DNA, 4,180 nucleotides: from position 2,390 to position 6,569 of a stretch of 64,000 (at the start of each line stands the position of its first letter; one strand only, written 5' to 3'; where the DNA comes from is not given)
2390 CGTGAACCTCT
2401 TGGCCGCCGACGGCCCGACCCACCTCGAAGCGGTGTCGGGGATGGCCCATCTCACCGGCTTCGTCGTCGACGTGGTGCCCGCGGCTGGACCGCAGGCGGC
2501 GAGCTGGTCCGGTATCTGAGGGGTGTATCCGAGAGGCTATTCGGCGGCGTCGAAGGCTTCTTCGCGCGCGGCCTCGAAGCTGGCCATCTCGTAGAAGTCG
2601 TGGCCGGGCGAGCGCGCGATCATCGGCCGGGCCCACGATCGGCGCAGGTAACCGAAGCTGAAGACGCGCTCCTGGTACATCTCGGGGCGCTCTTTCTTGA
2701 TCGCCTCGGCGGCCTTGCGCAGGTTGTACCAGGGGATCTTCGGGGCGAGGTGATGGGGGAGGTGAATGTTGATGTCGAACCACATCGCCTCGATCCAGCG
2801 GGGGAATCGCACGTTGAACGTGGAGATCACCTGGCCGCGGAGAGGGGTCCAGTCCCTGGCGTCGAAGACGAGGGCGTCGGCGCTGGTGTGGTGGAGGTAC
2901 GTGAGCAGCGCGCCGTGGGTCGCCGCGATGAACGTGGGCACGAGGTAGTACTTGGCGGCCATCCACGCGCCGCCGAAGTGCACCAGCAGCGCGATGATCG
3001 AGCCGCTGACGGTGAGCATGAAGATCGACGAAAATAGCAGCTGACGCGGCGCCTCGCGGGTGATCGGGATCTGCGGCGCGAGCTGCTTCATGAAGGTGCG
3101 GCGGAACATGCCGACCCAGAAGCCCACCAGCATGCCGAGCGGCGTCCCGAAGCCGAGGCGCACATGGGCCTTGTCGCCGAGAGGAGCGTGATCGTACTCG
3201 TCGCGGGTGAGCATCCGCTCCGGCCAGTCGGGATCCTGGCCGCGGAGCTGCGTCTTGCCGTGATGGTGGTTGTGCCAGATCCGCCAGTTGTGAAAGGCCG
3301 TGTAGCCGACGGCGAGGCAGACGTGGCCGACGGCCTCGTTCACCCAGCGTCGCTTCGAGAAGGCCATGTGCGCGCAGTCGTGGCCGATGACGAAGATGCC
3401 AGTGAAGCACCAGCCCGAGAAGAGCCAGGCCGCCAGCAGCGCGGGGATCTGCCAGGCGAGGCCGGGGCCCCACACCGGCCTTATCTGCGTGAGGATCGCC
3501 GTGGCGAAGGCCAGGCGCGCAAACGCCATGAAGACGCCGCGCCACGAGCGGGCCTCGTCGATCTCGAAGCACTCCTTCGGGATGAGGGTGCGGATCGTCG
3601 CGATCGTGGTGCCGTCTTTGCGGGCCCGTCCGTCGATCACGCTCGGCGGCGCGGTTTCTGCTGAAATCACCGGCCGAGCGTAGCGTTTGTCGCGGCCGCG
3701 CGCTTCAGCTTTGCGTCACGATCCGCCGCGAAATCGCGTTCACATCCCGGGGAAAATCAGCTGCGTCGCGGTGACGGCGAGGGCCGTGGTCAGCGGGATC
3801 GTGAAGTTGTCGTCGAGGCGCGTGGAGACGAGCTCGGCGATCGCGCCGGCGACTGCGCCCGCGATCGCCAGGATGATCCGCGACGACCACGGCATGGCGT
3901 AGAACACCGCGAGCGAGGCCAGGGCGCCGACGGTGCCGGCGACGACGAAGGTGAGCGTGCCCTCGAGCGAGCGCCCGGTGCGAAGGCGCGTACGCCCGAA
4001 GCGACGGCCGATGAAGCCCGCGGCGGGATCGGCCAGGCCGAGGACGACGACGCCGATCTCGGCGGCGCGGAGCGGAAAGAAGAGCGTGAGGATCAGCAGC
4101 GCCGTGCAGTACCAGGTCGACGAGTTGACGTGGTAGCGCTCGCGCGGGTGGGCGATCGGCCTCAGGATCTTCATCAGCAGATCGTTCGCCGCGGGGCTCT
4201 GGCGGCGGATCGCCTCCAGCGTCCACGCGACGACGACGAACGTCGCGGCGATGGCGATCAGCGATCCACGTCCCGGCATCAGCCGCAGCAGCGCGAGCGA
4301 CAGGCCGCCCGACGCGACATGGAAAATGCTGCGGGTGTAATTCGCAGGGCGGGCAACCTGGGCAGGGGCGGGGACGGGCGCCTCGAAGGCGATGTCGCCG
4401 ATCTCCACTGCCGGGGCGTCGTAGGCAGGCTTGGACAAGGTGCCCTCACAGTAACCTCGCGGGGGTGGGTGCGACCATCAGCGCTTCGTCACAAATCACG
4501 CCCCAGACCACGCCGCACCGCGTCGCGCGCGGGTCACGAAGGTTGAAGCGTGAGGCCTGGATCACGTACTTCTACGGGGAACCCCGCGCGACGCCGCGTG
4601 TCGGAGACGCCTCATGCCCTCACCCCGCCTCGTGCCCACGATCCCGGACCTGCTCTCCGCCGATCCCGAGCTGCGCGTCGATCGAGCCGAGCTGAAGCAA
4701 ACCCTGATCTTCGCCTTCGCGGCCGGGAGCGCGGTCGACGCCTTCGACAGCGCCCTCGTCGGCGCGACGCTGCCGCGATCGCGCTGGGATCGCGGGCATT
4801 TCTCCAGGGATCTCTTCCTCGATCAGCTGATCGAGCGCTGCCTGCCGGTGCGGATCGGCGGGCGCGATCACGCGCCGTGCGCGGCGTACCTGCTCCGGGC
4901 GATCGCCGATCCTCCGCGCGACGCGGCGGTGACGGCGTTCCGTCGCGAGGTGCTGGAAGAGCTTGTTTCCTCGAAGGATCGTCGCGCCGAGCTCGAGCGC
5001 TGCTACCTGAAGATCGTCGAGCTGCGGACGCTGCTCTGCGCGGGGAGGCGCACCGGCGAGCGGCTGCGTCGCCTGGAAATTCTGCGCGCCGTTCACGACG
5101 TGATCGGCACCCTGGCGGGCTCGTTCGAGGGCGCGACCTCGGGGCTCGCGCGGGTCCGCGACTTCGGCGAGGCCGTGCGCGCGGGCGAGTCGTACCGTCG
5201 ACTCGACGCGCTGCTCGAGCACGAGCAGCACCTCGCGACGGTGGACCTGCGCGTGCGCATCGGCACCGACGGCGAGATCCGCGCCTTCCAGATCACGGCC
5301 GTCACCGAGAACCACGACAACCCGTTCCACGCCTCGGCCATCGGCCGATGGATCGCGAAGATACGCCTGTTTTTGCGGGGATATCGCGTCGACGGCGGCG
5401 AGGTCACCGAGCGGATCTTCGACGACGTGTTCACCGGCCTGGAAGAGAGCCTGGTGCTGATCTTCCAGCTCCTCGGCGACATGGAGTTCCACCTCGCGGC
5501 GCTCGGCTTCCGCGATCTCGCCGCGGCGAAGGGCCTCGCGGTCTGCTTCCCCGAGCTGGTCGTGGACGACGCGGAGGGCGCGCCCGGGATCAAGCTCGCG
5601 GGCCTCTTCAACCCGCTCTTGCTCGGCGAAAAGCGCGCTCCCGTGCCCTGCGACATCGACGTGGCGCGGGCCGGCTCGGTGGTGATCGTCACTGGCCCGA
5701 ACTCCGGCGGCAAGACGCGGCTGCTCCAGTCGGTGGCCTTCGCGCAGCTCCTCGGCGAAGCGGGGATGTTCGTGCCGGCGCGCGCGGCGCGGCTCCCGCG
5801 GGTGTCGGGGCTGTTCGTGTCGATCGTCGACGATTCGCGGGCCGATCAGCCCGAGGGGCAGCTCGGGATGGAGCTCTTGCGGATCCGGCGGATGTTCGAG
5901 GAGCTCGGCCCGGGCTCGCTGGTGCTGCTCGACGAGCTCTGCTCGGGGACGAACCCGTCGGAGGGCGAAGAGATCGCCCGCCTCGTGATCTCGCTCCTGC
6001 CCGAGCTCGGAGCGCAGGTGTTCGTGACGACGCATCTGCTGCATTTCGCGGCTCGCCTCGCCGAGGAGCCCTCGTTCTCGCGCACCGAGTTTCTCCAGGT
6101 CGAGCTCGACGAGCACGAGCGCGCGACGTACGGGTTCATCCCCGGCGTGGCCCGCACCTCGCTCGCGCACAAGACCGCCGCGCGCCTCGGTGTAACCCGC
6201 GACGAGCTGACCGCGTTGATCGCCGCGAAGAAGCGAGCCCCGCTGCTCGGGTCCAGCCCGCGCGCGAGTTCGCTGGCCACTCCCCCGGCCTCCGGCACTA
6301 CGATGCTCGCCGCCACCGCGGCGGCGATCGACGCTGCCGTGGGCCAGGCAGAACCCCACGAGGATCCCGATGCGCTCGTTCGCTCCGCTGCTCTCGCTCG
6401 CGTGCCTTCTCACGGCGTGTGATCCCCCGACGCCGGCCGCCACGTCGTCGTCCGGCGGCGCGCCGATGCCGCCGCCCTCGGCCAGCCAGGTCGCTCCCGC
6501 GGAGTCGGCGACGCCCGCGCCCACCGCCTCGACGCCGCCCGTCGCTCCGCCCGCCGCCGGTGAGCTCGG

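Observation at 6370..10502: Head-to-tail array of three paralogous lipoprotein serpins with diverged reactive-centre loops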

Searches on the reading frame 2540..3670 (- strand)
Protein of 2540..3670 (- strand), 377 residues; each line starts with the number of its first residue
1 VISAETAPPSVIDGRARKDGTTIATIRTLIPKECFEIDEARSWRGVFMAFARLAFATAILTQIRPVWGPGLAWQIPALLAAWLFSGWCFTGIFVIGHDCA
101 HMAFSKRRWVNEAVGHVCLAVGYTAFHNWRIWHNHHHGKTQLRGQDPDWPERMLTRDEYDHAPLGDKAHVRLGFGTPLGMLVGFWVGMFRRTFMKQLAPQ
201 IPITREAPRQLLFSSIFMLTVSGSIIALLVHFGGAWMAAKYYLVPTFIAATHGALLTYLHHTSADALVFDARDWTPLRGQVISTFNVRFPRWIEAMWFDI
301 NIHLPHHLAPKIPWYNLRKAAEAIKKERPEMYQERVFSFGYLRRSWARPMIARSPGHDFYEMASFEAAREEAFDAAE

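Call 26: search_protein_families(library=pfam, proteins=[window:2540-3670:-], max_evalue=0.001)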
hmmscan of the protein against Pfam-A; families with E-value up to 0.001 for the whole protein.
window:2540-3670:- (377 aa): 1 family
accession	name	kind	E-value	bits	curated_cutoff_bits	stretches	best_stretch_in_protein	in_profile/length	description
PF00487.30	FA_desaturase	-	2e-35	123.2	29.7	1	78-333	6-247/253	Fatty acid desaturase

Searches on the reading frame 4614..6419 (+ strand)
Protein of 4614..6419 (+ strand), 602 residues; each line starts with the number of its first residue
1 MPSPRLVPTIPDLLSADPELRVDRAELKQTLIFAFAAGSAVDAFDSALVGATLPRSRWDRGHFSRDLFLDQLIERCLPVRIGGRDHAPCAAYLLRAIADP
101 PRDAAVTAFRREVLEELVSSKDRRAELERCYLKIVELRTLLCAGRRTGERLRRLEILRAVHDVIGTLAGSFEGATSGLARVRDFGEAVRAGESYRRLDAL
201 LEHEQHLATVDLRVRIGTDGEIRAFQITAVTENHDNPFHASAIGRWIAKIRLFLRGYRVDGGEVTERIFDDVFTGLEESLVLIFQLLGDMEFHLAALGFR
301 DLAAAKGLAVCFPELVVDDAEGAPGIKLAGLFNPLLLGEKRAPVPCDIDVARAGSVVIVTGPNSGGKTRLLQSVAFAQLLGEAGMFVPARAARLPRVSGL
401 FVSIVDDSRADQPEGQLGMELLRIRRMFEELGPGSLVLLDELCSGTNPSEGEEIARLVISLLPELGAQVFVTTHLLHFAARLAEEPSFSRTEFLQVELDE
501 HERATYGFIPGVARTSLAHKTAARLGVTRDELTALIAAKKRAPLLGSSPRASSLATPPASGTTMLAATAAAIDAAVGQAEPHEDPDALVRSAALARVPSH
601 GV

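Call 4: search_protein_families(library=ncbifam, proteins=[window:4614-6419:+])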
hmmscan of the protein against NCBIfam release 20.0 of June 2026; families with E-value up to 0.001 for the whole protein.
window:4614-6419:+ (602 aa): 4 families
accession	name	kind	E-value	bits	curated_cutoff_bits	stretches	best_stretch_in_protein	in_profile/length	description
TIGR01069.2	mutS2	equivalog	2.8e-34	118.6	400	1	293-529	267-501/790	endonuclease MutS2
NF052383.1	ATPase_KamC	equivalog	1.2e-27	96.9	300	1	304-475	255-428/508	lysine 5,6-aminomutase reactivase ATPase KamC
NF003810.1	PRK05399.1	equivalog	1e-18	67.4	480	1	344-502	591-749/793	DNA mismatch repair protein MutS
TIGR01070.1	mutS1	equivalog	7.4e-17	61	641.7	1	344-480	582-719/840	DNA mismatch repair protein MutS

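Call 6: search_protein_families(library=pfam, proteins=[window:4614-6419:+])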
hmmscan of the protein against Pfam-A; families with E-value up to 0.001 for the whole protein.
window:4614-6419:+ (602 aa): 2 families
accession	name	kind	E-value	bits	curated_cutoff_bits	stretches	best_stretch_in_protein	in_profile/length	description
PF00488.27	MutS_V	-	5.9e-21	75.7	30.2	1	357-522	1-167/188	MutS domain V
PF13304.12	AAA_21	-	1.3e-05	25.9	27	0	429-474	254-298/304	AAA domain, putative AbiEii toxin, Type IV TA system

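Call 60: search_protein_families(library=padloc, proteins=[window:4614-6419:+], max_evalue=0.001)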
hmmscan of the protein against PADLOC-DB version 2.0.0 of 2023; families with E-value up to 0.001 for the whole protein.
window:4614-6419:+ (602 aa): 3 families
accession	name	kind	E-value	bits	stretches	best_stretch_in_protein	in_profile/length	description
PDLC02980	AriA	-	1.2e-07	30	0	428-474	253-298/304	-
PDLC04140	mad8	-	6.9e-06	23.8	0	336-381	5-54/314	mads_8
PDLC02335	AbiLi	-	7.9e-05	19.8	0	426-499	188-254/326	AbiLi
